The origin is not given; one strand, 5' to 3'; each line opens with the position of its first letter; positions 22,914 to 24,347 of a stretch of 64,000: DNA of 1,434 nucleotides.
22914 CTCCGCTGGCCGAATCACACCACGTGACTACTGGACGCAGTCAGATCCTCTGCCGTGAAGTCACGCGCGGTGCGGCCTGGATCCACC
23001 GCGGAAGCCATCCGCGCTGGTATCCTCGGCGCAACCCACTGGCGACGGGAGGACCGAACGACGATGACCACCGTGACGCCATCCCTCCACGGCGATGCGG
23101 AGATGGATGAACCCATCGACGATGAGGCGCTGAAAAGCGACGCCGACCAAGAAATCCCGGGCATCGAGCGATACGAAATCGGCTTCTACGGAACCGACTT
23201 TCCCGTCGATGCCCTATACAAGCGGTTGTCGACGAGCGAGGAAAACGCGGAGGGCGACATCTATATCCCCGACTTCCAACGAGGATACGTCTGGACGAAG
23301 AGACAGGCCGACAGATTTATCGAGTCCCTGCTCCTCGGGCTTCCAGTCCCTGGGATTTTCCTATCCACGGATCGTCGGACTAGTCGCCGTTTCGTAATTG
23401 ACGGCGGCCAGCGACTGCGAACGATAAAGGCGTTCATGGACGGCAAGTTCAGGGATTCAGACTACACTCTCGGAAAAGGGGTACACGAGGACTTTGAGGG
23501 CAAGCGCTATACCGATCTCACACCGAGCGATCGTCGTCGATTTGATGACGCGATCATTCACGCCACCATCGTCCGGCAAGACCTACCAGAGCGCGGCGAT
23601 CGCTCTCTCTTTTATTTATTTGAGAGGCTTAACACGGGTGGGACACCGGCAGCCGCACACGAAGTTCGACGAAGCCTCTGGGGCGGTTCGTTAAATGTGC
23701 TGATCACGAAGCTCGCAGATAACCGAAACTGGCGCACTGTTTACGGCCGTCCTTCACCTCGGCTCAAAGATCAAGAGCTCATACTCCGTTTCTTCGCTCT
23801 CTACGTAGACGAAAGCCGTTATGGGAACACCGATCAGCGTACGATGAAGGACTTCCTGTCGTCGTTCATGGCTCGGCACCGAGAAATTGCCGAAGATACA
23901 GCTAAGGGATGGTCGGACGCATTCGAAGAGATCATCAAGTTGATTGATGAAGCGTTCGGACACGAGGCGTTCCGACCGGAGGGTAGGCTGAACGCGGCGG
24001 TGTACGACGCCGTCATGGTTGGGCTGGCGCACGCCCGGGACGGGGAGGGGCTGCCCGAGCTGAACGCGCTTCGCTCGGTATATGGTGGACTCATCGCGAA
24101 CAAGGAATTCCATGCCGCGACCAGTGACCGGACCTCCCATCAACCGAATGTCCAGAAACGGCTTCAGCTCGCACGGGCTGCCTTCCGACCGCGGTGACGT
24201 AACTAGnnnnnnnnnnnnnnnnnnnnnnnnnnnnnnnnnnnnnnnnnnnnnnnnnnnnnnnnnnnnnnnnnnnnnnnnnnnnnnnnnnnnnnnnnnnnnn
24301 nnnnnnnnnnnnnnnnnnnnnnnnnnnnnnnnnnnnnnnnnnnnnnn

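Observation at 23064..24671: DUF262 (GmrSD N-terminal-like) protein with an adjacent HEPN-like ORF in a low-GC islet: candidate minimal defence module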

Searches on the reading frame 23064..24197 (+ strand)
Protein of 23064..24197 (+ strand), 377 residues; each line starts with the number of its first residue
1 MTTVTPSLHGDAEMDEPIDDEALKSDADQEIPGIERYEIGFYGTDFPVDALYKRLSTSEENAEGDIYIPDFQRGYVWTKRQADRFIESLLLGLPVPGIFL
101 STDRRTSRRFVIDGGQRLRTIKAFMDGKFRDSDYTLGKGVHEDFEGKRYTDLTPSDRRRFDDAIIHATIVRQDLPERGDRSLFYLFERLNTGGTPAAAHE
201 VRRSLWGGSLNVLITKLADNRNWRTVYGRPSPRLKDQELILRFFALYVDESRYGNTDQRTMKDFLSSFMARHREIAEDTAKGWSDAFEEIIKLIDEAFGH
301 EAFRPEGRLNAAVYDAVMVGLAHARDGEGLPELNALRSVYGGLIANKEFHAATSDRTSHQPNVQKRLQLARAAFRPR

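Call 3: search_protein_families(library=pfam, proteins=[window:23064-24197:+], max_evalue=0.1)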
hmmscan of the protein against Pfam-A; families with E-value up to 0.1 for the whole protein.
window:23064-24197:+ (377 aa): 1 family
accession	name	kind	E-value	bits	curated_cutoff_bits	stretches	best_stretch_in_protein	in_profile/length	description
PF03235.19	GmrSD_N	-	1.5e-26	94.2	33.2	1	63-204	10-196/199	GmrSD restriction endonuclease, N-terminal domain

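Call 4: search_protein_families(library=padloc, proteins=[window:23064-24197:+], max_evalue=0.1)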
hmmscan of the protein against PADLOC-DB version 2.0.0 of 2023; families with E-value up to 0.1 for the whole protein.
window:23064-24197:+ (377 aa): 19 families
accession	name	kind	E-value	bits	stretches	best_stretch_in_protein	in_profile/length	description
PDLC03877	NsnA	-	6.8e-62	207.9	1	34-372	39-377/385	-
PDLC04027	PD-T4-2_A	-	2e-50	169.9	1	69-374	56-361/363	-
PDLC02792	SspE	-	1e-05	22.1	1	66-93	24-51/771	SspE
PDLC04151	HEC-05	-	1.6e-05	21.9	1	63-96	37-70/600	-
PDLC04150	HEC-05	-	5.5e-05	20.2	1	65-98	21-54/583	-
PDLC02783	SspE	-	0.00014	18.3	1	61-93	21-52/793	SspE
PDLC04155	HEC-06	-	0.00023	17.8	1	64-125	19-87/562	-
PDLC04157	HEC-06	-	0.00037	17.2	1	65-126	22-90/558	-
PDLC04709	PDC-M55C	-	0.00099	15.9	1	62-99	25-62/554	-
PDLC04154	HEC-06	-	0.0013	15.5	1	67-148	25-112/569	-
PDLC02695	Orf5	-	0.0018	14.7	1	65-89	19-43/601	Orf5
PDLC02686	Orf5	-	0.0041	13.6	1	66-96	21-51/566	Orf5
PDLC02786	SspE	-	0.0051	13.2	1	61-93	19-51/766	SspE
PDLC03418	REase_II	-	0.0055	13.9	1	69-130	36-96/372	Type II restriction enzyme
PDLC02700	Orf5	-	0.0064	13.3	1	66-125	12-80/555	Orf5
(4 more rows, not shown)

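Call 22: search_solved_structures(query=window:23064-24197:+, max_evalue=0.01, show_alignments=1)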
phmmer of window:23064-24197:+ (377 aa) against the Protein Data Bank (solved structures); distinct sequences matched with E-value up to 0.01: 0.

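Call 26: find_homologous_proteins(query=window:23064-24197:+, max_evalue=0.001)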
Query window:23064-24197:+ (377 aa): 7231 proteins with E <= 0.001 among 8000 candidates; the best 120 are listed.
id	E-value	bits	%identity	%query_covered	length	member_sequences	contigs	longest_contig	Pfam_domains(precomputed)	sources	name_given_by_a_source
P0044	2.2e-250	848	99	100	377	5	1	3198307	PF03235.20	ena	-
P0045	2.1e-192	657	78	99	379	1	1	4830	PF03235.20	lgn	-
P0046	1.7e-189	648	77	99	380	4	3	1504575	PF03235.20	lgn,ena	-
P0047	2.1e-188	644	77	99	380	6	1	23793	PF03235.20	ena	-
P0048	5.6e-188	643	76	100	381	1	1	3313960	PF03235.20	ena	-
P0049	5.7e-187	639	76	99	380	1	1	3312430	PF03235.20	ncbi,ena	-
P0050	6.1e-181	619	74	99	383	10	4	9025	PF03235.20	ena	-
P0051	3.8e-180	617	74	98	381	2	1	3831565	PF03235.20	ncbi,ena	-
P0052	4.6e-179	613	74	98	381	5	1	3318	PF03235.20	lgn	-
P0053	8.3e-179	612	74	98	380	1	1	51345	PF03235.20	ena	-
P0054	1.0e-178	612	73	99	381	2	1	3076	PF03235.20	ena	-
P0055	1.9e-178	611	73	98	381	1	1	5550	PF03235.20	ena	-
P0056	1.5e-177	608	72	98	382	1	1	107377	PF03235.20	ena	-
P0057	9.3e-177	606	72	98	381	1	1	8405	PF03235.20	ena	-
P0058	1.1e-170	586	70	99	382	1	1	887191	PF03235.20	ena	-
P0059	3.3e-170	584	69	99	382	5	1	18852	PF03235.20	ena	-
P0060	1.2e-169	582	69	99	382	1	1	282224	PF03235.20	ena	-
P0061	3.7e-169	581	70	99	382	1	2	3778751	PF03235.20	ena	-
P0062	4.5e-169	580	70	99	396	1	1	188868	PF03235.20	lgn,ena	-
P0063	2.2e-168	578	69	99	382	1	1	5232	PF03235.20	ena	-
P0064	1.1e-167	576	70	99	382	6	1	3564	PF03235.20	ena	-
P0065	1.1e-167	576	70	99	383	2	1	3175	PF03235.20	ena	-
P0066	1.7e-167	575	72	96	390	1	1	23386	PF03235.20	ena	-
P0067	2.2e-167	575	70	97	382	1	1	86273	PF03235.20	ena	-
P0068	4.1e-166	571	68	99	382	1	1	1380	PF03235.20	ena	-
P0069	1.9e-165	568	68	99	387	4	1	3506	PF03235.20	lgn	-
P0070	3.7e-165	568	68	99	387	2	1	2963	PF03235.20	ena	-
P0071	6.1e-165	567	68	99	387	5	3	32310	PF03235.20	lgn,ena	-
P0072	1.7e-164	565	68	99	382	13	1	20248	PF03235.20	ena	-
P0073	3.7e-164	564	68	98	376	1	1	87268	PF03235.20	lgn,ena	-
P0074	3.8e-164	564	68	99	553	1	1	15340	PF03235.20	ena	-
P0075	1.8e-161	555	67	99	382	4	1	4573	PF03235.20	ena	-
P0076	1.6e-160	552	67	99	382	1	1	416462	PF03235.20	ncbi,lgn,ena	-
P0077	9.1e-160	550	68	97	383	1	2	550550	PF03235.20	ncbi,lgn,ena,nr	ncbi:MAG: DUF262 domain-containing protein [Chloroflexi bacterium]|nr:DUF262 domain-containing prote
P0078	2.2e-159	549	67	97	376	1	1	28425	PF03235.20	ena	-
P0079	1.5e-156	539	66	100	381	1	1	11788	PF03235.20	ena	-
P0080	1.8e-154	532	64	99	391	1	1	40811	PF03235.20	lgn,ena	-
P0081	9.8e-149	514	64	99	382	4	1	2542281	PF03235.20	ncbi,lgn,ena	-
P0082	6.1e-148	511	62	99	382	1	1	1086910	PF03235.20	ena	-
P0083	2.7e-146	505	62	99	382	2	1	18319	PF03235.20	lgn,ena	-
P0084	5.6e-144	498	61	99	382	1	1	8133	PF03235.20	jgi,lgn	-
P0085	1.4e-142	493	63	99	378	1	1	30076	PF03235.20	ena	-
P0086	1.4e-142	493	62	96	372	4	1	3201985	PF03235.20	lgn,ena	-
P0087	2.5e-140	486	62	97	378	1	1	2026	PF03235.20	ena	-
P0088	2.1e-137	476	70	82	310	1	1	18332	PF03235.20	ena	-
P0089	2.2e-135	470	60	99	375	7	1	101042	PF03235.20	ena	-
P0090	4.3e-134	465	59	99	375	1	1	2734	PF03235.20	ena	-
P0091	8.5e-133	461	59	99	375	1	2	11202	PF03235.20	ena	-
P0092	1.6e-132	460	59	99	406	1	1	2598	PF03235.20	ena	-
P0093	9.5e-129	448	56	99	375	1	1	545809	PF03235.20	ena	-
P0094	1.6e-127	444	58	97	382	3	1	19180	PF03235.20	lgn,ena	-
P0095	3.5e-126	439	75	69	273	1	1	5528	PF03235.20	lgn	-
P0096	4.2e-124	432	58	96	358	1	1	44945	PF03235.20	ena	-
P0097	9.6e-124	431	73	70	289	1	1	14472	PF03235.20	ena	-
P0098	2.6e-121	423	56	100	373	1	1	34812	PF03235.20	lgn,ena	-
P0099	3.4e-121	423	56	99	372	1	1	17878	PF03235.20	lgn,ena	-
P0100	3.1e-120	420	54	99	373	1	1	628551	PF03235.20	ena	-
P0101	3.0e-119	416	55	97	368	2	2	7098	PF03235.20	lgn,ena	-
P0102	1.3e-116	408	54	99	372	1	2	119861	PF03235.20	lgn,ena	-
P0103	9.5e-116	405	52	99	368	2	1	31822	PF03235.20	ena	-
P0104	2.9e-115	403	54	94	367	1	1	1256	PF03235.20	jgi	jgi:hypothetical protein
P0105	2.8e-113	397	60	85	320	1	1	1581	PF03235.20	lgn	-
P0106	3.8e-113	396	54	92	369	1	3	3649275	PF03235.20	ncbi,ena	-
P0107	3.9e-112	393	53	95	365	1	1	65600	PF03235.20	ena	-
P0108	6.3e-111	389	70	66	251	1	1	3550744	PF03235.20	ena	-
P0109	3.5e-109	383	54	95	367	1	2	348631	PF03235.20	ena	-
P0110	6.6e-109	382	53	94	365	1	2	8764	PF03235.20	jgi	jgi:hypothetical protein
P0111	2.1e-108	381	66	71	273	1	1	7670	PF03235.20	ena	-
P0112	3.0e-103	364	50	95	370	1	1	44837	PF03235.20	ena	-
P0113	9.7e-103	362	50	95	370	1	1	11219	PF03235.20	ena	-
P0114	4.6e-100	353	50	95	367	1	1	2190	PF03235.20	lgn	-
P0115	6.0e-99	350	48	95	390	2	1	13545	PF03235.20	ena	-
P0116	7.2e-99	349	46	97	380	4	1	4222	PF03235.20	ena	-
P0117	1.4e-98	348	47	97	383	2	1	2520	PF03235.20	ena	-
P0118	5.9e-98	346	49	95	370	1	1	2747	PF03235.20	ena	-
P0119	7.0e-98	346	49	95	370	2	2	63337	PF03235.20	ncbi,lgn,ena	-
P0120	1.1e-97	346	49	91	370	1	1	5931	PF03235.20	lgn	-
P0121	6.7e-95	336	73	55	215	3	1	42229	PF03235.20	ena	-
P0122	8.0e-95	336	50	90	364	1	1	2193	PF03235.20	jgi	-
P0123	7.3e-94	333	46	94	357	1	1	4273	PF03235.20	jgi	jgi:hypothetical protein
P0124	2.2e-93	331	48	96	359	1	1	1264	PF03235.20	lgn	-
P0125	2.6e-92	328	46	99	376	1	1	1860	PF03235.20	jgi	jgi:uncharacterized protein with ParB-like and HNH nuclease domain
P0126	2.9e-92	328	45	96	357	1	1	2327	PF03235.20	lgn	-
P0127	4.6e-92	327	46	95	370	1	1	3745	PF03235.20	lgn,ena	-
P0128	6.5e-92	327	46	94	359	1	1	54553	PF03235.20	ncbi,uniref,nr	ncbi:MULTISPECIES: DUF262 domain-containing protein [Cyanophyceae]|uniref:DUF262 domain-containing p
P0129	8.8e-92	326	46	97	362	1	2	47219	PF03235.20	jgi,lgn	jgi:hypothetical protein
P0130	2.0e-91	325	47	95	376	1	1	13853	PF03235.20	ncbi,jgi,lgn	-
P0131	2.3e-91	325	47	98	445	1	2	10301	PF03235.20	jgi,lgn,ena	jgi:hypothetical protein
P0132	2.4e-91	325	49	95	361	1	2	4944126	PF03235.20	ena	-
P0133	4.1e-91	324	48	90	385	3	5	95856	PF03235.20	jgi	jgi:hypothetical protein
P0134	5.1e-91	324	46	96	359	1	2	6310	PF03235.20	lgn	-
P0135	1.1e-90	323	47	97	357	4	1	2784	PF03235.20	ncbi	-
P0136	1.1e-90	323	47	92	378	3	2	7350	PF03235.20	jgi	jgi:hypothetical protein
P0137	1.6e-90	322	48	90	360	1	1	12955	PF03235.20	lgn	-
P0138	3.6e-90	321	47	95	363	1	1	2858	PF03235.20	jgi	jgi:hypothetical protein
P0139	3.8e-90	321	46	92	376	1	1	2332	PF03235.20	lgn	-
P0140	4.1e-90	321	46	95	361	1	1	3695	PF03235.20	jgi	-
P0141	8.8e-90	320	46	97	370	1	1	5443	PF03235.20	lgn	-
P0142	1.1e-89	319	47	96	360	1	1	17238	PF03235.20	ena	-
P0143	1.7e-89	319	49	90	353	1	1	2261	PF03235.20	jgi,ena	-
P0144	2.0e-89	318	48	90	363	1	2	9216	PF03235.20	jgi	jgi:hypothetical protein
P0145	2.1e-89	318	47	97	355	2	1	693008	PF03235.20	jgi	jgi:uncharacterized protein DUF262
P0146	2.2e-89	318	47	95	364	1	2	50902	PF03235.20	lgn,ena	-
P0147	2.5e-89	318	47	93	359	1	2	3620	PF03235.20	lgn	-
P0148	2.6e-89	318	45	97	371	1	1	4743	PF03235.20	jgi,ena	-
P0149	2.9e-89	318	47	90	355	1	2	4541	PF03235.20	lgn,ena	-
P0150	3.2e-89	318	46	95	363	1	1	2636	PF03235.20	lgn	-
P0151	3.3e-89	318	47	99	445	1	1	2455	PF03235.20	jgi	jgi:hypothetical protein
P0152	4.3e-89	317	48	92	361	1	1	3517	PF03235.20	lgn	-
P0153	4.5e-89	317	47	92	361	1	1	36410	PF03235.20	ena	-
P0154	4.8e-89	317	45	93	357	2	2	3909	PF03235.20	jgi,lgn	jgi:hypothetical protein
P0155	5.3e-89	317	48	95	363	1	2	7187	PF03235.20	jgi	jgi:hypothetical protein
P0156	7.4e-89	316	46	99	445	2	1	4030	PF03235.20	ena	-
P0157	9.1e-89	316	48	90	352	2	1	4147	PF03235.20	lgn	-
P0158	1.2e-88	316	45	96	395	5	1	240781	PF03235.20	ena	-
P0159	1.2e-88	316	48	95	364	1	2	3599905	PF03235.20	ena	-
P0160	2.3e-88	315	45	96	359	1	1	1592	PF03235.20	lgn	-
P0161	2.4e-88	315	44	97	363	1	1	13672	PF03235.20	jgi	jgi:uncharacterized protein with ParB-like and HNH nuclease domain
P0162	2.6e-88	315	45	99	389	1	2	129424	PF03235.20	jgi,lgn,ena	-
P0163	2.7e-88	315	47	95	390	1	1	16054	PF03235.20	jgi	jgi:hypothetical protein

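Call 27: find_encoding_contigs(protein=P0128, flank=4000, max_places=3)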
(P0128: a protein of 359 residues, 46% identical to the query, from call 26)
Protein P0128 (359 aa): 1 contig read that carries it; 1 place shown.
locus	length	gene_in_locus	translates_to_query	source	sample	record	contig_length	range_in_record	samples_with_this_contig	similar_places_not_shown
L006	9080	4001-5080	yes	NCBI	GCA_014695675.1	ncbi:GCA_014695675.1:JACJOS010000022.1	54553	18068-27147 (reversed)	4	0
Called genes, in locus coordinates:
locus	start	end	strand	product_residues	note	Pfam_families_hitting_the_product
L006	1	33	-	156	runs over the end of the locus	-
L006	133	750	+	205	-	PF00156:Pribosyltran (weak), PF14681:UPRTase (faint)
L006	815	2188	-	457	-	PF01964:ThiC_Rad_SAM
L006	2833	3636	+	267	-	PF02086:MethyltransfD12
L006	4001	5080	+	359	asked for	PF03235:GmrSD_N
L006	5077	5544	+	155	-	PF18735:HEPN_RiboL-PSP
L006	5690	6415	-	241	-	PF05685:Uma2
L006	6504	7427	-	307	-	PF03631:Virul_fac_BrkB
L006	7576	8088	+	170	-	-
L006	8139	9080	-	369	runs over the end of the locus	PF00291:PALP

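Call 28: find_encoding_contigs(protein=P0106, flank=4000, max_places=2)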
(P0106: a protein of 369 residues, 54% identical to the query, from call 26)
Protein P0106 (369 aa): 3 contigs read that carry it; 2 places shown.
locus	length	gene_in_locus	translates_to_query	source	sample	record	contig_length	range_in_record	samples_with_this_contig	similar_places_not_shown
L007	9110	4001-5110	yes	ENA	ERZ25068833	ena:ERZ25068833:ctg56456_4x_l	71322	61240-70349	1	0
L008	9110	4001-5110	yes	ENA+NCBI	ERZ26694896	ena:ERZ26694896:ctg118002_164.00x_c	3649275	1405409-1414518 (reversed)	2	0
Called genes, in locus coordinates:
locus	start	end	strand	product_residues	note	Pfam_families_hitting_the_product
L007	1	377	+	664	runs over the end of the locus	-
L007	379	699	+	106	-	-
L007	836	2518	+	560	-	PF13237:Fer4_10 (faint), PF22117:Fer4_Nqo3 (weak), PF12838:Fer4_7, PF13187:Fer4_9 (weak), PF00037:Fer4 (weak), PF04879:Molybdop_Fe4S4, PF00384:Molybdopterin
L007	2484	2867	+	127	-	PF00384:Molybdopterin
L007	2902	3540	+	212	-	PF01568:Molydop_binding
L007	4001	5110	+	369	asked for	PF03235:GmrSD_N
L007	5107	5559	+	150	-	PF18735:HEPN_RiboL-PSP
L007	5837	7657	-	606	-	-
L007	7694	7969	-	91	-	-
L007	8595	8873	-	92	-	-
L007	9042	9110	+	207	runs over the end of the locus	PF13378:MR_MLE_C, PF26685:DUF8230_C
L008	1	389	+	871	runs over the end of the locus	-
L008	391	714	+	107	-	-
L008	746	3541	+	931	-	PF13510:Fer2_4, PF12838:Fer4_7, PF13187:Fer4_9 (weak), PF22117:Fer4_Nqo3 (weak), PF00037:Fer4 (weak), PF04879:Molybdop_Fe4S4, PF00384:Molybdopterin, PF01568:Molydop_binding, +1 more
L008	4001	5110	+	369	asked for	PF03235:GmrSD_N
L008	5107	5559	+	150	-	PF18735:HEPN_RiboL-PSP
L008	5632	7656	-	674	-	PF13517:FG-GAP_3 (faint), PF01839:FG-GAP (faint)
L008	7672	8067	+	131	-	PF01797:Y1_Tnp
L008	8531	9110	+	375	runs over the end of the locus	PF02746:MR_MLE_N, PF26685:DUF8230_C, PF13378:MR_MLE_C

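Call 29: find_encoding_contigs(protein=P0145, flank=4000, max_places=2)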
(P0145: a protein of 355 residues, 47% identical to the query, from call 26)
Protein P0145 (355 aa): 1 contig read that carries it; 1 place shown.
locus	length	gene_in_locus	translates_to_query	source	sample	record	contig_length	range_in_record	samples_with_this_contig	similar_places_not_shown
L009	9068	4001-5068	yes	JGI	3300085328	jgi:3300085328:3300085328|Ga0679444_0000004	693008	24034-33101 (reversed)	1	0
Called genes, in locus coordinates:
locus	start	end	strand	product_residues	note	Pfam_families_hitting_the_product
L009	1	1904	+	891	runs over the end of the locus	PF10593:Z1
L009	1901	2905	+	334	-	PF14390:DUF4420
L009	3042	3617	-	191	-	-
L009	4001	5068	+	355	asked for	PF03235:GmrSD_N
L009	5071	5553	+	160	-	PF18735:HEPN_RiboL-PSP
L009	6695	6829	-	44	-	-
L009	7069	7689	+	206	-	-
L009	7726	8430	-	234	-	-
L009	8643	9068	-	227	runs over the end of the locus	-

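Call 38: search_dna_similar(query=window:23064-24197:+, collection=plasmids, mode=protein, max_rows=30)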
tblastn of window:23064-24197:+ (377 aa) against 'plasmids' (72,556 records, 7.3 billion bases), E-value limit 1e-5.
Records with a match: 171; places in all: 176; records where one place covers at least 80% of the query: 66.
Best place of each record, by identity: <60% 171.
By first word of the organism name: Pseudomonas 20; Escherichia 18; Salmonella 10; Enterococcus 10; Acinetobacter 8; Klebsiella 8; Rhodococcus 7; Rhizobium 7; Burkholderia 6; Roseomonas 5; and 49 more.
By predicted mobility (MOB-suite, as given by PLSDB): non-mobilizable 74; conjugative 69; mobilizable 28.
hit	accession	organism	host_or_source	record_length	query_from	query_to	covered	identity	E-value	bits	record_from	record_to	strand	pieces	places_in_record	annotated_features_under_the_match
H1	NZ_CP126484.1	Kocuria rosea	mixed culture,an irradiated device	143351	1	374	99%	37.0%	4e-67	237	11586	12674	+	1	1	DUF262 domain-containing protein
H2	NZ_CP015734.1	Arthrobacter sp. U41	Purified bacterial strains from deep ...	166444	15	374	95%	36.9%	3e-59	214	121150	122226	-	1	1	DUF262 domain-containing protein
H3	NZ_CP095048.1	Hymenobacter cellulosilyticus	single cell,air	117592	33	374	91%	36.3%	5e-63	225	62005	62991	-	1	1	DUF262 domain-containing protein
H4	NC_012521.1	Rhodococcus opacus B4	-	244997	14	374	96%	34.0%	5e-49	184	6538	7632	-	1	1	DUF262 domain-containing protein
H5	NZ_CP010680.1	Phaeobacter gallaeciensis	cell culture,clam larvae aquaculture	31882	18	321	81%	37.9%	2e-58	212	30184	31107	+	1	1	DUF262 domain-containing protein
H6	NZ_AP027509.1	Escherichia coli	Homo sapiens,whole organism,feces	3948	26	373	92%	32.5%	2e-47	179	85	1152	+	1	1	DUF262 domain-containing protein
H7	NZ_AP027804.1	Escherichia coli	Homo sapiens,whole organism,feces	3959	26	373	92%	32.5%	2e-47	179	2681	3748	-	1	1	DUF262 domain-containing protein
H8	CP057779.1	Escherichia coli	culture,Pooled sheep faecal samples ...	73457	10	371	96%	31.0%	9e-42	163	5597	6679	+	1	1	DUF262 domain-containing protein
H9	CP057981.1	Escherichia coli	culture,Pooled sheep faecal samples ...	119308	10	371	96%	31.0%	2e-41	162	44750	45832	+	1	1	DUF262 domain-containing protein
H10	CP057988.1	Escherichia coli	culture,Pooled sheep faecal samples ...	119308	10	371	96%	31.0%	2e-41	162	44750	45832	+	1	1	DUF262 domain-containing protein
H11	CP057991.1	Escherichia coli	culture,Pooled sheep faecal samples ...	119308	10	371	96%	31.0%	2e-41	162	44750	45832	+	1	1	DUF262 domain-containing protein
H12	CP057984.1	Escherichia coli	culture,Pooled sheep faecal samples ...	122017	10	371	96%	31.0%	2e-41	162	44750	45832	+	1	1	DUF262 domain-containing protein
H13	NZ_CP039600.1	Salmonella enterica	Homo sapiens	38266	18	371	94%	31.2%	1e-40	160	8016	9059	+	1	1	DUF262 domain-containing protein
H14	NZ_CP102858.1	Escherichia coli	Gallus gallus (chicken),mixed ...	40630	18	371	94%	31.0%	2e-40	159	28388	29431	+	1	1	DUF262 domain-containing protein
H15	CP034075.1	Salmonella enterica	Ovis aries (domestic sheep),cell culture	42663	18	371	94%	31.0%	2e-40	159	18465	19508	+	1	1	DUF262 domain-containing protein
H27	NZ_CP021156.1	Photobacterium damselae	Neophocaena asiaeorientalis,Single ...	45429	13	372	95%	28.9%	4e-23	108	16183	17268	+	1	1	DUF262 domain-containing protein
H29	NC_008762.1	Polaromonas naphthalenivorans CJ2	-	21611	17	371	94%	28.7%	1e-26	119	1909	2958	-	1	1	DUF262 domain-containing protein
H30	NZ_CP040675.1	Exiguobacterium mexicanum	ocean sediment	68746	20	374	94%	28.0%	5e-36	146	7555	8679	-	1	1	DUF262 domain-containing protein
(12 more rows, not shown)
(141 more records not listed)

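Call 39: get_annotated_region(hit=H6, flank=3000)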
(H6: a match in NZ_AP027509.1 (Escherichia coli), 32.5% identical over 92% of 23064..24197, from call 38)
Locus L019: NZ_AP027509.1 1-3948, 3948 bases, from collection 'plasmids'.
description: Escherichia coli strain LR-27 plasmid pLR-27_3, complete sequence
organism: Escherichia coli (NCBI taxid 562)
taxonomy: Bacteria; Pseudomonadota; Gammaproteobacteria; Enterobacterales; Enterobacteriaceae; Escherichia; Escherichia coli
host: -; source: Homo sapiens,whole organism,feces; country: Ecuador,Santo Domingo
typing (MOB-suite, as given by PLSDB): non-mobilizable; replicon rep_cluster_2373
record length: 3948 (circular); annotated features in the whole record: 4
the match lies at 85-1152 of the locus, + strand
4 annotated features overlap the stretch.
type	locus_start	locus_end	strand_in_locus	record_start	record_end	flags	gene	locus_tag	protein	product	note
CDS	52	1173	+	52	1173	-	-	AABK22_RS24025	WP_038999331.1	DUF262 domain-containing protein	-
CDS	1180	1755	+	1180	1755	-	-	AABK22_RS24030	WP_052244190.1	HEPN domain-containing protein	-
CDS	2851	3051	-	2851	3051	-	-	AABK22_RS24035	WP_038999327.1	antitoxin VbhA family protein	-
CDS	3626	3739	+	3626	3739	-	-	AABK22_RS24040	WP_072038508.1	replication initiation protein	-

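Call 40: get_annotated_region(hit=H8, flank=3000)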
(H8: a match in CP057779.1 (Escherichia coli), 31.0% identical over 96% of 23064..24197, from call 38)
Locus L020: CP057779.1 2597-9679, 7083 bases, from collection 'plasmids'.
description: Escherichia coli strain RHB15-C18 plasmid pRHB15-C18_2, complete sequence
organism: Escherichia coli (NCBI taxid 562)
taxonomy: Bacteria; Pseudomonadota; Gammaproteobacteria; Enterobacterales; Enterobacteriaceae; Escherichia; Escherichia coli
host: -; source: culture,Pooled sheep faecal samples collected from floor of farm; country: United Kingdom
typing (MOB-suite, as given by PLSDB): conjugative; replicon IncFIA,IncFIC; relaxase MOBF; mating-pair formation MPF_F
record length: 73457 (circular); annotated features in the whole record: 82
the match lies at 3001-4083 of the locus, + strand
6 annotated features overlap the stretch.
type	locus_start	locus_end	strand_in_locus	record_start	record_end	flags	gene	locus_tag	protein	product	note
CDS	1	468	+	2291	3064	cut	-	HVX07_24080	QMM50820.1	hypothetical protein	-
CDS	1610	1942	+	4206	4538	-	-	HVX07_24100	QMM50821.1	CPBP family intramembrane metalloprotease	-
CDS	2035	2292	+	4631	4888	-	pemI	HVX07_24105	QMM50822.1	type II toxin-antitoxin system antitoxin PemI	-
CDS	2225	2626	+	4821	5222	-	pemK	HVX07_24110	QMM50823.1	type II toxin-antitoxin system toxin endoribonuclease PemK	-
CDS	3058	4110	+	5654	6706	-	-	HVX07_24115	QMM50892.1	DUF262 domain-containing protein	-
CDS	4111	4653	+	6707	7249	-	-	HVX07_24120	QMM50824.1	hypothetical protein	-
